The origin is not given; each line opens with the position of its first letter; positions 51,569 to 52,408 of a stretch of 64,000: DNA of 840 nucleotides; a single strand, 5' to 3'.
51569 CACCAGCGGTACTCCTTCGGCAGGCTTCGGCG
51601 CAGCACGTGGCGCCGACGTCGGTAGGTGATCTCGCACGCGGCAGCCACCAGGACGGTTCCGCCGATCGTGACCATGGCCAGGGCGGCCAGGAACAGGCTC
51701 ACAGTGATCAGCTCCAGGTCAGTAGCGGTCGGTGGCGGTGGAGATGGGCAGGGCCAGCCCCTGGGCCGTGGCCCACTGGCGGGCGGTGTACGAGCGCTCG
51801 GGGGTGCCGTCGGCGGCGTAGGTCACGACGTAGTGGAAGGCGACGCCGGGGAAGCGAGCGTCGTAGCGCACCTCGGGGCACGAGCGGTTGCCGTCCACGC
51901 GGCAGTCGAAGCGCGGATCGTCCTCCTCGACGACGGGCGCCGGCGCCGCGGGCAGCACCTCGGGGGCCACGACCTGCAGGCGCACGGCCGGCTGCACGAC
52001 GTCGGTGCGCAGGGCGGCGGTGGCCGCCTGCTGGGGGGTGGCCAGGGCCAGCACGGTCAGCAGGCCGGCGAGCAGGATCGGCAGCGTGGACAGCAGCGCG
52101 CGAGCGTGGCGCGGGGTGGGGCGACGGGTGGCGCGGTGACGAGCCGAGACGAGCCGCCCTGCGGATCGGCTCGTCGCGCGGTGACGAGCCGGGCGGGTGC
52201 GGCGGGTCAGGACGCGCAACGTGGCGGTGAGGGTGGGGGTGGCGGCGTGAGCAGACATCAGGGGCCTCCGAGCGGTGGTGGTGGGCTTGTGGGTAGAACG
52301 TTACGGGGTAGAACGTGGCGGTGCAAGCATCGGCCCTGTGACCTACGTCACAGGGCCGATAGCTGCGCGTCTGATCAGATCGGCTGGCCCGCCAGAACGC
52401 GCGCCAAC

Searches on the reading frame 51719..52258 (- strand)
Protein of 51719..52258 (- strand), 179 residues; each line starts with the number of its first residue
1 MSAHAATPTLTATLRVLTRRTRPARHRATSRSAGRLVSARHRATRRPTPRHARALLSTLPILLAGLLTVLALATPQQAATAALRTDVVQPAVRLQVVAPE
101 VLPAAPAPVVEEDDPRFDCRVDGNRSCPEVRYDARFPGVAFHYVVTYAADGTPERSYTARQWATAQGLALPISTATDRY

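Call 84: search_protein_families(library=ncbifam, proteins=[window:51719-52258:-], max_evalue=0.01)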
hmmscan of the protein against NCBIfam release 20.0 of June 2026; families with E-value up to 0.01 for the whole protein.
window:51719-52258:- (179 aa): 0 families

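Call 111: search_protein_families(library=pfam, proteins=[window:51719-52258:-], max_evalue=0.05)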
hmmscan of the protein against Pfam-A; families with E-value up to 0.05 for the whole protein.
window:51719-52258:- (179 aa): 0 families

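Call 112: search_protein_families(library=phrogs, proteins=[window:51719-52258:-], max_evalue=0.001)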
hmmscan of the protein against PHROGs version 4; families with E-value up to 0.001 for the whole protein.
window:51719-52258:- (179 aa): 2 families
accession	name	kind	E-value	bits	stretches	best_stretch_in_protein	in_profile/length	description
phrog_1148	-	unknown function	4.6e-09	37.4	1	61-127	11-80/134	-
phrog_11204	-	unknown function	0.00011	23.5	1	104-129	36-61/95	-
